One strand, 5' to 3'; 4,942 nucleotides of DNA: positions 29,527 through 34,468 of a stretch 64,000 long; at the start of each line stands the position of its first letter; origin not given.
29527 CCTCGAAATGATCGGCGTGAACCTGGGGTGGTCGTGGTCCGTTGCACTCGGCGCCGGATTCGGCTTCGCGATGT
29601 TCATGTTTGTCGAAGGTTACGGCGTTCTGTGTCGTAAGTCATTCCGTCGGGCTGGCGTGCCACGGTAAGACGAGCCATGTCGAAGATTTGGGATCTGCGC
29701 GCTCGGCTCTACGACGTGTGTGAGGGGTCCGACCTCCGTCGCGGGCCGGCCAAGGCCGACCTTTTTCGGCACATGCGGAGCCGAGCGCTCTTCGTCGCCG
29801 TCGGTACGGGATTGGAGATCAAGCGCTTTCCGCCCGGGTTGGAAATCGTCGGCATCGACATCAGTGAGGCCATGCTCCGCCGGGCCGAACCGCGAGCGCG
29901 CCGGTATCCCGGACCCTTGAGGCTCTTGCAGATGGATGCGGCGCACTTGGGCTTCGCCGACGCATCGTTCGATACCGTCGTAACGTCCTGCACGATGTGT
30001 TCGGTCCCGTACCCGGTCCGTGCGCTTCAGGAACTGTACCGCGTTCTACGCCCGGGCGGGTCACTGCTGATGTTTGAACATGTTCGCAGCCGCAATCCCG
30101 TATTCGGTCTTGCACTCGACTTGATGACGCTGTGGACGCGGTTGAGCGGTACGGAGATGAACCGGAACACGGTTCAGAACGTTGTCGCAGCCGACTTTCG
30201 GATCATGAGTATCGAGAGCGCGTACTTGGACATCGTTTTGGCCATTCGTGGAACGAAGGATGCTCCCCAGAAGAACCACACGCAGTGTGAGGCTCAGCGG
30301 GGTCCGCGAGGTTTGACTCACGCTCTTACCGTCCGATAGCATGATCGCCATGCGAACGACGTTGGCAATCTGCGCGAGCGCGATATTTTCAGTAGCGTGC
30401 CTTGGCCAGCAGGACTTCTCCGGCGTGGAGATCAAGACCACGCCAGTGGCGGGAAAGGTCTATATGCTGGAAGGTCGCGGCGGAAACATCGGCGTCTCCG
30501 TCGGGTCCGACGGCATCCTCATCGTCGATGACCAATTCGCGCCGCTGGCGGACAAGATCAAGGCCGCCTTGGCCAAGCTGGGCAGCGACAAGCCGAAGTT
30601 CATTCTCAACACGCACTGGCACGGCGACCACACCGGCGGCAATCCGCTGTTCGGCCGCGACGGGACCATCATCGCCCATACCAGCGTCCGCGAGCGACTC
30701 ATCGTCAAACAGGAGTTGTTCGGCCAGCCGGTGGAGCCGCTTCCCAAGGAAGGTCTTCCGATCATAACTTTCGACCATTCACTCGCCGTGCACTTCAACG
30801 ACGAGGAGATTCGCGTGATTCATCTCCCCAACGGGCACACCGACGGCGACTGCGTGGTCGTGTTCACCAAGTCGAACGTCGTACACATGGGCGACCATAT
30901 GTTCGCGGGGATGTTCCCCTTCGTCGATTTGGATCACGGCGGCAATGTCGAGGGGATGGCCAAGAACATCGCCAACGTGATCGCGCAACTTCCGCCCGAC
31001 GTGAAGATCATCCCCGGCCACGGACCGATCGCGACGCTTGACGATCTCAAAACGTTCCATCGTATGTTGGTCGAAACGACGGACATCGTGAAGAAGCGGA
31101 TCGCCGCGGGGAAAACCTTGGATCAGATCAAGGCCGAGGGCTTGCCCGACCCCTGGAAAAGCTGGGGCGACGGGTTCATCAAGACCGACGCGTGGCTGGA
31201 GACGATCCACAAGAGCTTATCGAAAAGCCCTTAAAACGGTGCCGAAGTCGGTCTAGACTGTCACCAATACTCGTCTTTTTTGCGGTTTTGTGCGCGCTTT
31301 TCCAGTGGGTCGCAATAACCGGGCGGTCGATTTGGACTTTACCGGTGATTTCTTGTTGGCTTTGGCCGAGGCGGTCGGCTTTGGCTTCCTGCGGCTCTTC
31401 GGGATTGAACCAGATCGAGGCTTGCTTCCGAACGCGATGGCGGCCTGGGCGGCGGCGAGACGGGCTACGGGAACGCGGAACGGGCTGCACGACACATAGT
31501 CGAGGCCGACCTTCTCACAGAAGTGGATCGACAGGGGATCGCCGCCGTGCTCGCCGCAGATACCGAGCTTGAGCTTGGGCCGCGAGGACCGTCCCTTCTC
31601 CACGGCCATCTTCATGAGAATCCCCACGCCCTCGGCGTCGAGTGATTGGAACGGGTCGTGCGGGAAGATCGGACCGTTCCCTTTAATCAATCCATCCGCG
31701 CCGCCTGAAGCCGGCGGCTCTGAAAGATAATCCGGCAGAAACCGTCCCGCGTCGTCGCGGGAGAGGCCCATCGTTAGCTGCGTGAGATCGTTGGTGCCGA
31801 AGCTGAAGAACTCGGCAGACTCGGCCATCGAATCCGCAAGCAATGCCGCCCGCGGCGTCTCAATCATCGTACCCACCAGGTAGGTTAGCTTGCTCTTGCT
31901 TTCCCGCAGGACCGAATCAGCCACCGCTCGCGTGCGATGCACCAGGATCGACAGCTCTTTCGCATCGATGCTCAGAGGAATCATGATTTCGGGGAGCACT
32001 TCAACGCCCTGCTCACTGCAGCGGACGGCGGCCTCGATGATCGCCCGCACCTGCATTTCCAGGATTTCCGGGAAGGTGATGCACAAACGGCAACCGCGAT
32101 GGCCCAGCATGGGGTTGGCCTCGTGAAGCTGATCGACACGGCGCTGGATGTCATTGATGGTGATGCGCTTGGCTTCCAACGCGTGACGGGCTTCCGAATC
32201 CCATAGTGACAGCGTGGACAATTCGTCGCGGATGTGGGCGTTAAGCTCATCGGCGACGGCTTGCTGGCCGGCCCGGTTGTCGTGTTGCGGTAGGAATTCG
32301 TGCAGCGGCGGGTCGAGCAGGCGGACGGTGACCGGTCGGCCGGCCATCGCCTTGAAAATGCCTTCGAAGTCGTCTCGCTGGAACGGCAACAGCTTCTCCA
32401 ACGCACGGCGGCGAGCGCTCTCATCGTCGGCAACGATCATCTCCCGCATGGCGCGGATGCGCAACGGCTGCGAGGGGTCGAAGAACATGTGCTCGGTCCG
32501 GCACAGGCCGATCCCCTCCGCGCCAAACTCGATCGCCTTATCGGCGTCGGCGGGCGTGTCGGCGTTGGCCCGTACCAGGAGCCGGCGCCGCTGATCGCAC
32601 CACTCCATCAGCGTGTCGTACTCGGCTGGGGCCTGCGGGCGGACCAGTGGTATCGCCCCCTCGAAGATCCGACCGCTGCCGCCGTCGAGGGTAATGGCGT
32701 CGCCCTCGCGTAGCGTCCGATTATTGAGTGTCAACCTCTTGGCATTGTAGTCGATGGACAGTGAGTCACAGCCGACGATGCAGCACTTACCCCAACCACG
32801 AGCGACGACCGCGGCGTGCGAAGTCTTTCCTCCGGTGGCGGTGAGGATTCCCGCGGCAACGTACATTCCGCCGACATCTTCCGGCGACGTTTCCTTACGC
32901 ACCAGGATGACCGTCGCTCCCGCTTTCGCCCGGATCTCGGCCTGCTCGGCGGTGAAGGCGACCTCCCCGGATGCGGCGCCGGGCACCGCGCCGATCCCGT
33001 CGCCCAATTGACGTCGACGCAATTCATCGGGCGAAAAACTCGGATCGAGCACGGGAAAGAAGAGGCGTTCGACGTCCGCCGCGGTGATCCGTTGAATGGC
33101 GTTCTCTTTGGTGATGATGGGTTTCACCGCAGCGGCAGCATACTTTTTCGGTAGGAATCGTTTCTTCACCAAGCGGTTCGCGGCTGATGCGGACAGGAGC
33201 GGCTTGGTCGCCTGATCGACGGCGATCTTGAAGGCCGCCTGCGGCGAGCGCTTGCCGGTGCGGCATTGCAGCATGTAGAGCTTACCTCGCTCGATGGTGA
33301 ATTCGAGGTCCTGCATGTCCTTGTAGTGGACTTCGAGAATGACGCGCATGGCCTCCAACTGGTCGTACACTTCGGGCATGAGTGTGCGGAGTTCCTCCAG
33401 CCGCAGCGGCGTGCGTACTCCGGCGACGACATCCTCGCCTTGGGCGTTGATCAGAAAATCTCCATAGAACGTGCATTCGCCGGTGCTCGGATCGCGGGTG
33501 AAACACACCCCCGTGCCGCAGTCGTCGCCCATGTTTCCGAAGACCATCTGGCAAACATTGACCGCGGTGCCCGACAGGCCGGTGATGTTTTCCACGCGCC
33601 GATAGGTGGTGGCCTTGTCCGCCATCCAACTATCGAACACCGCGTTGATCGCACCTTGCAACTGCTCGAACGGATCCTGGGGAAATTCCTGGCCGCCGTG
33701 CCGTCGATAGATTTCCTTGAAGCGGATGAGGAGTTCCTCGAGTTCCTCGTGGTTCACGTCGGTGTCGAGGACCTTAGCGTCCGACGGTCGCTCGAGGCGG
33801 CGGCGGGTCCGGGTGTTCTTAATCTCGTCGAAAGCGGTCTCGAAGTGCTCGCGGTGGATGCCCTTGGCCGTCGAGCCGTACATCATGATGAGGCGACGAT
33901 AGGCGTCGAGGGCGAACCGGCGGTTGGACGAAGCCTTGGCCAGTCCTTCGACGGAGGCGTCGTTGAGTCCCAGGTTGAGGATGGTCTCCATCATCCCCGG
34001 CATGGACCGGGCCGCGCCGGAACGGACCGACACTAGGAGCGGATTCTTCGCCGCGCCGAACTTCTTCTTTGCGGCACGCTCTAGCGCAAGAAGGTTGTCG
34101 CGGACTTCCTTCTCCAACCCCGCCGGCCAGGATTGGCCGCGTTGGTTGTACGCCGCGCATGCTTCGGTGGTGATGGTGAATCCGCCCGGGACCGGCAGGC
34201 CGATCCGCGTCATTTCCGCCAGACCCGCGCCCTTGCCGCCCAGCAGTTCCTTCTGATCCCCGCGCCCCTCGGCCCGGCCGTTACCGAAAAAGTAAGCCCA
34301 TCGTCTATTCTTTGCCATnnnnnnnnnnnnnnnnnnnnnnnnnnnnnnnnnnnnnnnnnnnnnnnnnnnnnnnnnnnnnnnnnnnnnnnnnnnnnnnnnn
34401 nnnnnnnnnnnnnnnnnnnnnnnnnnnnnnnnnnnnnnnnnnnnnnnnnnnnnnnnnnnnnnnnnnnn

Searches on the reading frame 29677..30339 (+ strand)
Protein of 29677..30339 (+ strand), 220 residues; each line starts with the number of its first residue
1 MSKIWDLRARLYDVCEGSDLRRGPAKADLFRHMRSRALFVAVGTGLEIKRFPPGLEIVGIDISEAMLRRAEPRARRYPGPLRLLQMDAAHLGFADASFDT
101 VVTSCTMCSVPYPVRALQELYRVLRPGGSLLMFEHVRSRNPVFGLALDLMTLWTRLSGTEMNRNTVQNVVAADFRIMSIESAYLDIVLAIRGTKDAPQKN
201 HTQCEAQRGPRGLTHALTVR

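Call 36: search_protein_families(library=ncbifam, proteins=[window:29677-30339:+], max_evalue=1e-8)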
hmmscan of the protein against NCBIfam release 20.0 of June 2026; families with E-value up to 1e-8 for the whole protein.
window:29677-30339:+ (220 aa): 15 families
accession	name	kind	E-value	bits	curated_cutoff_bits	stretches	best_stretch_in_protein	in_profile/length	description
NF045882.1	PLipidMtase_Leg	equivalog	7.6e-19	68.3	390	1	2-144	7-155/207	phospholipid N-methyltransferase PmtA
NF045667.1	MTase_DVU1556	equivalog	4.3e-17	62.3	155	1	54-180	45-166/213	DVU_1556 family methyltransferase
TIGR01934.1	MenG_MenH_UbiE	subfamily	9.2e-17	61.1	158.35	1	32-143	38-152/223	ubiquinone/menaquinone biosynthesis methyltransferase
NF001244.0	PRK00216.1-5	equivalog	6.9e-15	55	216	1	36-143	51-164/236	bifunctional demethylmenaquinone methyltransferase/2-methoxy-6-polyprenyl-1,4-benzoquinol methylase UbiE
NF001241.0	PRK00216.1-2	equivalog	3.2e-14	53.1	327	1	31-143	49-158/231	demethylmenaquinone methyltransferase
NF043040.1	corrin_prot_MT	hypoth_equivalog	3.9e-13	49.3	180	1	35-161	43-176/216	corrinoid protein-associated methyltransferase CpaM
NF041537.1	ArsM_AhpD_UU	exception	3.3e-12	45.9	510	1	54-139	101-187/345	arsenite methyltransferase/AhpD domain selenoprotein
NF052510.1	methyltran_MpqE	exception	9.9e-12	44.7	335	1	49-148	66-167/234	methyl-plastoquinone biosynthesis methyltransferase MpqE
NF001242.0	PRK00216.1-3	equivalog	8.7e-11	41.7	351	1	36-143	73-186/258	bifunctional demethylmenaquinone methyltransferase/2-methoxy-6-polyprenyl-1,4-benzoquinol methylase UbiE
NF001243.0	PRK00216.1-4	equivalog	1.1e-10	41.3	235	1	56-143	74-162/237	demethylmenaquinone methyltransferase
NF040539.1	AST_met_ArsM_2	exception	1.3e-10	41.5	240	1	48-136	75-167/262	putative arsinothricin biosynthesis methyltransferase ArsM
NF001240.0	PRK00216.1-1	equivalog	2.3e-10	39.9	378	1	38-141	68-177/251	bifunctional demethylmenaquinone methyltransferase/2-methoxy-6-polyprenyl-1,4-benzoquinol methylase UbiE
NF041536.1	ArsM_DUF2284_UU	exception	1.7e-09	36.6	575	1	56-138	103-186/459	arsenite methyltransferase/DUF2284 domain selenoprotein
TIGR02752.1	MenG_heptapren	equivalog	2.9e-09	36.8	419.85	1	56-142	72-159/231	demethylmenaquinone methyltransferase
TIGR02072.1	BioC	equivalog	7.9e-09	35.7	184.95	0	38-132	39-132/244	malonyl-ACP O-methyltransferase BioC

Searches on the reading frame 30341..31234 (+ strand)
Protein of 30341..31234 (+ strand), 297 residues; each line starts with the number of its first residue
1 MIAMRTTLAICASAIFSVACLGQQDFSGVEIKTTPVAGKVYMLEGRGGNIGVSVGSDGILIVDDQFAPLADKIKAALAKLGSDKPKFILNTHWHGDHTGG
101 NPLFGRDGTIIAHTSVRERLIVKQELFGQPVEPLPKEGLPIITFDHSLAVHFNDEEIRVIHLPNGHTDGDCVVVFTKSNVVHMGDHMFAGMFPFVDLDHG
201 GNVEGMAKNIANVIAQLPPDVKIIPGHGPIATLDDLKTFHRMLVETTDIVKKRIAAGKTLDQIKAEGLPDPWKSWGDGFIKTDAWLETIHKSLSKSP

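Call 34: search_protein_families(library=ncbifam, proteins=[window:30341-31234:+], max_evalue=0.00001)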
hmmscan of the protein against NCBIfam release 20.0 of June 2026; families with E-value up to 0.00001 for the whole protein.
window:30341-31234:+ (297 aa): 15 families
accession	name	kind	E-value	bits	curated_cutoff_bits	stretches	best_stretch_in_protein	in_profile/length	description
TIGR04559.1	SoxH_rel_PQQ_2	hypoth_equivalog_domain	1e-20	74.3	280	1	44-268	26-255/283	quinoprotein relay system zinc metallohydrolase 2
TIGR04558.1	SoxH_rel_PQQ_1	hypoth_equivalog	6.1e-14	51.8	300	1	48-276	34-263/285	quinoprotein relay system zinc metallohydrolase 1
NF012229.1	bla_class_B_core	domain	1e-13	51.6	100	1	52-176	19-139/139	metallo-beta-lactamase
NF033088.2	bla_subclass_B1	equivalog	3.6e-12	46.4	200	1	72-238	56-211/217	subclass B1 metallo-beta-lactamase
NF012137.0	bla_xUS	exception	1e-09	38.3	400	1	59-244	60-235/246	MUS/TUS/MOC family subclass B1 metallo-beta-lactamase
TIGR03413.1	GSH_gloB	equivalog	1.3e-09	37.8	200.8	1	68-228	28-165/248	hydroxyacylglutathione hydrolase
NF040860.1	blaWUS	exception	4.4e-09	35.9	540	1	53-243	54-234/246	WUS family subclass B1 metallo-beta-lactamase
NF000442.2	blaTUS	exception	1.7e-08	34.2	550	1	62-243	63-234/248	TUS family subclass B1 metallo-beta-lactamase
NF012146.1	blaB-IND-MUS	exception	4.8e-08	32.6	270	1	63-237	69-228/237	BlaB/IND/MUS family subclass B1 metallo-beta-lactamase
NF000441.2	blaMUS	exception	3.7e-07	29.8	540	1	63-244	69-235/246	MUS family subclass B1 metallo-beta-lactamase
NF038103.1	blaGMB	exception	4.7e-07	29.2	580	0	151-259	170-268/270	GMB family subclass B1 metallo-beta-lactamase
NF000322.2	blaCcrA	exception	1.8e-06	27.7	550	1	7-232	3-228/249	CfiA family subclass B1 metallo-beta-lactamase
NF038003.2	blaPFM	exception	2.2e-06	27.3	525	1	14-181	8-185/253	PFM family subclass B2 metallo-beta-lactamase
NF033087.1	bla_subclass_B2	equivalog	2.5e-06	27.4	240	1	36-181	7-161/221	subclass B2 metallo-beta-lactamase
NF012225.0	blaSFH_gen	exception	2.7e-06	27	440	1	18-187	11-189/252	SFH-related subclass B2 metallo-beta-lactamase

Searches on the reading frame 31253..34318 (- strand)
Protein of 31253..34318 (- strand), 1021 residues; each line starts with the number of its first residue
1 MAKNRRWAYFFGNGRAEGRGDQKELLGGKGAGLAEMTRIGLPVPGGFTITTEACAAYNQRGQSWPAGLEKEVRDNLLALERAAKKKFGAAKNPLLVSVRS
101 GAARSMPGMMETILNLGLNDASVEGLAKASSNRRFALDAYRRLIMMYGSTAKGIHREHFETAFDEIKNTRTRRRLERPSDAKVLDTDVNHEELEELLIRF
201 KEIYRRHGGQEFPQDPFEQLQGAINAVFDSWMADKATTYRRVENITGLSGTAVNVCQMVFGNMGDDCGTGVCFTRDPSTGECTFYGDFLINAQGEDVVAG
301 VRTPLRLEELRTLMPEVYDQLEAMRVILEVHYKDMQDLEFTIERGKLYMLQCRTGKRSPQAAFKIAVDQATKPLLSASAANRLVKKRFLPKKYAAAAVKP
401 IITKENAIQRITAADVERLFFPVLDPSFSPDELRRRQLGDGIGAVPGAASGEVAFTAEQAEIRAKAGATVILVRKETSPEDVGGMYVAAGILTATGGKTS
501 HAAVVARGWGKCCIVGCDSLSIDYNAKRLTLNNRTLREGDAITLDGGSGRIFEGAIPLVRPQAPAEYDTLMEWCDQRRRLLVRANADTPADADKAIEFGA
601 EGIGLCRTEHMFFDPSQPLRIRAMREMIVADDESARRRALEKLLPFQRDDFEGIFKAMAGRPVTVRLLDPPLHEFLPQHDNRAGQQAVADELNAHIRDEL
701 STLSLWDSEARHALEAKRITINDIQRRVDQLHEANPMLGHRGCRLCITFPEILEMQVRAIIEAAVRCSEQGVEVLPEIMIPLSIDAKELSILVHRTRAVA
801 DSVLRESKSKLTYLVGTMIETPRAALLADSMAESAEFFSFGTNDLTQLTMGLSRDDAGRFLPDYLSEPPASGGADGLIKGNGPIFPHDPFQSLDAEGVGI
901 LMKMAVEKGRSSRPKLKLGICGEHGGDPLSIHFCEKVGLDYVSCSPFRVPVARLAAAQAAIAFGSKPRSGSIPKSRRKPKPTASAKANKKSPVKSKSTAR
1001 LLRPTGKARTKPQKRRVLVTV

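Call 34: search_protein_families(library=ncbifam, proteins=[window:31253-34318:-], max_evalue=0.00001)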
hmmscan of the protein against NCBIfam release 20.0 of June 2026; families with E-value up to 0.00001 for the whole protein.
window:31253-34318:- (1021 aa): 18 families
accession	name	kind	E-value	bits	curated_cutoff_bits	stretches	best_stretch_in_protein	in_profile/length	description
TIGR01828.1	pyru_phos_dikin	equivalog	0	1225.7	843.45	2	401-961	355-865/865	pyruvate, phosphate dikinase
NF004531.0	PRK05878.1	equivalog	4e-136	454.7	456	2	21-384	21-329/534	pyruvate, phosphate dikinase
NF005057.0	PRK06464.1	equivalog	4.1e-64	216.9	598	2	301-675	279-585/798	phosphoenolpyruvate synthase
TIGR01418.1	PEP_synth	equivalog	8.1e-56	189.8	739.75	2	438-675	353-579/784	pyruvate, water dikinase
TIGR01417.1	PTS_I_fam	equivalog_domain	3.4e-35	121.5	341.7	2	732-856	348-466/565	phosphoenolpyruvate--protein phosphotransferase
NF008382.0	PRK11177.1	equivalog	2.1e-28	99.3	824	2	732-855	349-466/575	phosphoenolpyruvate-protein phosphotransferase PtsI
NF008283.0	PRK11061.1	equivalog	1.1e-20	73.5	583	1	731-856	513-633/748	phosphoenolpyruvate--protein phosphotransferase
NF004878.0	PRK06241.1-3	subfamily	6.8e-16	57.5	945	1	25-59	18-52/891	phosphoenolpyruvate synthase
NF052632.1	undecylprod_RedH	equivalog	1.4e-14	53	1350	1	20-61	11-53/880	undecylprodigiosin ligase RedH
NF052631.1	prodigiosin_PigC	equivalog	4.1e-14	51.4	1300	0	21-60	11-50/883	prodigiosin ligase PigC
NF004881.0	PRK06241.2-2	equivalog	1.4e-11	43.5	883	0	441-551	791-887/898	phosphoenolpyruvate synthase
NF004877.0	PRK06241.1-2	subfamily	4.2e-10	38.5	866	0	22-58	15-52/869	phosphoenolpyruvate synthase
NF041857.1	RIF_Ptrans_rph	equivalog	8.4e-10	37.6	999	0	21-56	12-48/864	rifamycin-inactivating phosphotransferase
NF004880.0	PRK06241.2-1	equivalog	2.2e-09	35.9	972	0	443-517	740-812/837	phosphoenolpyruvate synthase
NF004883.0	PRK06241.2-4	equivalog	8.1e-09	34.2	1063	0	440-550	813-909/928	phosphoenolpyruvate synthase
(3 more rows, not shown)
